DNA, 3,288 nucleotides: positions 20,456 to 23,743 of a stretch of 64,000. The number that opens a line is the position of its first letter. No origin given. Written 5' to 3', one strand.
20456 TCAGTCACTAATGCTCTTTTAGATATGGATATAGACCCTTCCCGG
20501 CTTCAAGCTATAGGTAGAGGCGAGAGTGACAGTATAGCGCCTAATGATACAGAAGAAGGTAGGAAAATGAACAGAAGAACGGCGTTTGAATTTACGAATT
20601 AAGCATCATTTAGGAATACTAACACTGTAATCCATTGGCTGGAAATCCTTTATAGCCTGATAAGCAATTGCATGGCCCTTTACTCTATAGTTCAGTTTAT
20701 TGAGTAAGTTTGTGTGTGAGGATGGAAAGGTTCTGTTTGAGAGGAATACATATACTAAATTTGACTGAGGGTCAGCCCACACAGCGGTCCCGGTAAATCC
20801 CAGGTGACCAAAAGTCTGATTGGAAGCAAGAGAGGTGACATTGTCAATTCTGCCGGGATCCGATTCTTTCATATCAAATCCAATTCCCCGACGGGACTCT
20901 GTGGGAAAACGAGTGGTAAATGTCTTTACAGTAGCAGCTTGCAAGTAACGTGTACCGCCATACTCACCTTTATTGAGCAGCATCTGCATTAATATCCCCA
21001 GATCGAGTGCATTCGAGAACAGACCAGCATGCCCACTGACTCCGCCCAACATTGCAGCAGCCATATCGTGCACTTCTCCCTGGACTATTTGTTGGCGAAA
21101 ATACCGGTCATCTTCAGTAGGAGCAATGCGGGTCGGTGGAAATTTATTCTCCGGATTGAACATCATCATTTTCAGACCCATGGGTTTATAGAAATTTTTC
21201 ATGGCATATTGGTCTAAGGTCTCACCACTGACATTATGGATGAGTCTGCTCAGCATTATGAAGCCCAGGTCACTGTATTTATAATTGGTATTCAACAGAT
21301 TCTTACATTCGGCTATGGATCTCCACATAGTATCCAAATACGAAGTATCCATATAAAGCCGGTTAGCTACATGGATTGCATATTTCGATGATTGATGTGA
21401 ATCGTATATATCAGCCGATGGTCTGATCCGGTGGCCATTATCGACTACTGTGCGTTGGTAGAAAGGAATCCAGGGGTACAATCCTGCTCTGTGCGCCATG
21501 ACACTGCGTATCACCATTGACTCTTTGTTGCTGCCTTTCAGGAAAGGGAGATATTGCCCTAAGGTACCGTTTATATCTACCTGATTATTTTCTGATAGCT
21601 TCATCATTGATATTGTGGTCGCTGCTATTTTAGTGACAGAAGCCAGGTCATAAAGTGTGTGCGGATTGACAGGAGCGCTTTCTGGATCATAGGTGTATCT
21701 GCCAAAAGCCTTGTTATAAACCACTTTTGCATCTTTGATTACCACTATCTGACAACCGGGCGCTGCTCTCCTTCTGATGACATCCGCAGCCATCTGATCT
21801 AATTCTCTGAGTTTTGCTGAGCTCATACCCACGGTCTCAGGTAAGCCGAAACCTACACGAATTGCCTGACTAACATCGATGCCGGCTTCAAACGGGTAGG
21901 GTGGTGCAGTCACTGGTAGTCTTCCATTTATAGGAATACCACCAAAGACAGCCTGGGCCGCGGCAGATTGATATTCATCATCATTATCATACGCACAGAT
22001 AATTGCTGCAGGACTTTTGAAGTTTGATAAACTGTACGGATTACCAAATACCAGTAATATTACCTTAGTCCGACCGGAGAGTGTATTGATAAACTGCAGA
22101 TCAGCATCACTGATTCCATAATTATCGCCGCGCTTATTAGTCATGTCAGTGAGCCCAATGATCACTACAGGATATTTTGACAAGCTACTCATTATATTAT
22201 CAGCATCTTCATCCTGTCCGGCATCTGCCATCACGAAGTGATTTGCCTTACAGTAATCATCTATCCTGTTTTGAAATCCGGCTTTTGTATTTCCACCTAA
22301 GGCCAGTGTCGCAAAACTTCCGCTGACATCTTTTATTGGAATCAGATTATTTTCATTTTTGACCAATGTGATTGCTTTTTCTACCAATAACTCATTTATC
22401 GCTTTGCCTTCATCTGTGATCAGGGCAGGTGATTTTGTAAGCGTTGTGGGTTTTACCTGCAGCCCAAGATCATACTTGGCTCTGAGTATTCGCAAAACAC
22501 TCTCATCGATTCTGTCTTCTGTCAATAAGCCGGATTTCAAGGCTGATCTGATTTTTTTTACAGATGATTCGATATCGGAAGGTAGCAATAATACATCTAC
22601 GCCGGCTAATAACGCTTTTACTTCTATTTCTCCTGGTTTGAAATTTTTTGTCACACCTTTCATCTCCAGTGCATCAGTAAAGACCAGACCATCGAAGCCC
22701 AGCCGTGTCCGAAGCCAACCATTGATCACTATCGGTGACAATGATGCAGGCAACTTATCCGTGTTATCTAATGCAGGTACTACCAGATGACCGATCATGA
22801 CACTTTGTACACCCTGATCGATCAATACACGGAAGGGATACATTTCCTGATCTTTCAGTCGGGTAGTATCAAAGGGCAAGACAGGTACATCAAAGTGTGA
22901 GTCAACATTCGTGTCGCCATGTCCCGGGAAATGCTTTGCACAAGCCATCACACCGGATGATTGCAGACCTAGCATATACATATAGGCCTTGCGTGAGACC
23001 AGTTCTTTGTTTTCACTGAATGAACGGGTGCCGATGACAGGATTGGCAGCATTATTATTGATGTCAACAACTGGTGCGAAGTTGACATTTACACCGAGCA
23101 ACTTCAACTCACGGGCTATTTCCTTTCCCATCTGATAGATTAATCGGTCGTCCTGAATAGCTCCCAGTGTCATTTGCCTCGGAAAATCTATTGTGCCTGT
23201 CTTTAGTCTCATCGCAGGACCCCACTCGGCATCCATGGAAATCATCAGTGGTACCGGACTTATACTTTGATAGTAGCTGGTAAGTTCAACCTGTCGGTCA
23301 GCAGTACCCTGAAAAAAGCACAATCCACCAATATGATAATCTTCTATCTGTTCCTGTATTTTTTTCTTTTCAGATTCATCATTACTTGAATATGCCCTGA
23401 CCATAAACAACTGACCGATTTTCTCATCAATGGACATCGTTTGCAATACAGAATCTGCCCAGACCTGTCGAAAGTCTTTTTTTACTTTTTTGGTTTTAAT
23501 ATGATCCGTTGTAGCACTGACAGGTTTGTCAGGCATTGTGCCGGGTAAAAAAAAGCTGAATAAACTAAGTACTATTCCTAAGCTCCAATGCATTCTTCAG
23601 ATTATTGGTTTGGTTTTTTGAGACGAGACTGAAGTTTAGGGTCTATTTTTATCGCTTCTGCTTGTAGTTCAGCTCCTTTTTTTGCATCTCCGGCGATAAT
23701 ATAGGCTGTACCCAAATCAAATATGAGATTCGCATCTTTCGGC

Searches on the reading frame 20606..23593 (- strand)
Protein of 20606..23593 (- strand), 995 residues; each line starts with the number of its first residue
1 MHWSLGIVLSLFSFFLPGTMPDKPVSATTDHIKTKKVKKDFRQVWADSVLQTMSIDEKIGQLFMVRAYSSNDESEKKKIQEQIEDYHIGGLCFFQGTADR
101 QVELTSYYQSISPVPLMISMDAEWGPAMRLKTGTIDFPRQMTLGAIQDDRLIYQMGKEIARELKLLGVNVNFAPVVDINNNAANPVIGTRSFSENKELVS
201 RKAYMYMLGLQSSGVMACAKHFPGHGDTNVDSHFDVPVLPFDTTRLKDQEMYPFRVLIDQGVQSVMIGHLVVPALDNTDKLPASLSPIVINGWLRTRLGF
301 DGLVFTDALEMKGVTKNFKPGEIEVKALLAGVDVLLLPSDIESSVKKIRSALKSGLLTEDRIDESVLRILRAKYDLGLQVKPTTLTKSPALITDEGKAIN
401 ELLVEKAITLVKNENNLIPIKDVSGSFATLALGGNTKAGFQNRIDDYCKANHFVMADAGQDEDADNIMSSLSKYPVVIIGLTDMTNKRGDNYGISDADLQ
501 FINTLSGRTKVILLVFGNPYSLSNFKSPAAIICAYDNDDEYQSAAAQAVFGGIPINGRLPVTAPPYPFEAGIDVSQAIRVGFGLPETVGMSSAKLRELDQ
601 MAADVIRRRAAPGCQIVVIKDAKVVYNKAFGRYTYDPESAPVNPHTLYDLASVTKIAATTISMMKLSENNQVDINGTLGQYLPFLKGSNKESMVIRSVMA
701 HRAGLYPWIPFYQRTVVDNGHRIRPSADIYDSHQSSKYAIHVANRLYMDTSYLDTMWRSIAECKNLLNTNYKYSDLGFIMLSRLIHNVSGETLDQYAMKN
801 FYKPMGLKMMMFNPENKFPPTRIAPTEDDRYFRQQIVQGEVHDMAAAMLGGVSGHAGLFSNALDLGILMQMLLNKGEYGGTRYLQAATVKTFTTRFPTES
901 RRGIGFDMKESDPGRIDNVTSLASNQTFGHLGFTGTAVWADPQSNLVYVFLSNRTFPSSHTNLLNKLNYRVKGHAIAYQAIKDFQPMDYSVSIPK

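Call 17: find_encoding_contigs(protein=window:20606-23593:-, flank=10000, max_places=1)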
Protein window:20606-23593:- (995 aa): 23 contigs read that carry it; 1 place shown.
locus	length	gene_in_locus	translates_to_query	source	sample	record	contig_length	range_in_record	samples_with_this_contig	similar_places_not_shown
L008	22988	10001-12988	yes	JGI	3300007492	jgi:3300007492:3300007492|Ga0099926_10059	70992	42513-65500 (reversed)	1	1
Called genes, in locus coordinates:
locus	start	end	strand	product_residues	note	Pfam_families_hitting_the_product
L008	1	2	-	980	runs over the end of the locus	PF02811:PHP, PF07733:DNA_pol3_alpha, PF17657:DNA_pol3_finger, PF14579:HHH_6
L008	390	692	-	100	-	PF00581:Rhodanese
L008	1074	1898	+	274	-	PF01618:MotA_ExbB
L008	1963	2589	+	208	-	PF02472:ExbD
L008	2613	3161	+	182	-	PF02472:ExbD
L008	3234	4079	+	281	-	PF28545:1TM_TonB_rel, PF03544:TonB_C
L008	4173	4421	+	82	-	-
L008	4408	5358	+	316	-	PF12849:PBP_like_2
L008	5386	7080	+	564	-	PF12895:ANAPC3 (faint), PF13174:TPR_6 (faint), PF07719:TPR_2 (faint), PF13428:TPR_14 (faint), PF14559:TPR_19 (faint), PF13431:TPR_17 (faint), PF13181:TPR_8 (faint), PF13414:TPR_11 (faint), +2 more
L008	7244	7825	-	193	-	PF13568:OMP_b-brl_2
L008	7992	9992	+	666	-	PF13231:PMT_2 (weak), PF21033:RMD1-3 (faint), PF00515:TPR_1 (faint), PF07719:TPR_2 (faint), PF13181:TPR_8 (faint), PF13414:TPR_11 (faint), PF13424:TPR_12 (faint), PF13428:TPR_14 (faint), +3 more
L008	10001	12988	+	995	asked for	PF00933:Glyco_hydro_3, PF01915:Glyco_hydro_3_C (weak), PF00144:Beta-lactamase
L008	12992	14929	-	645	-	PF14559:TPR_19 (faint), PF07676:PD40, PF00691:OmpA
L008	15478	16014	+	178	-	PF00578:AhpC-TSA, PF08534:Redoxin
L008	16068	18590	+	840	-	PF00912:Transgly, PF28500:PBP_middle, PF00905:Transpeptidase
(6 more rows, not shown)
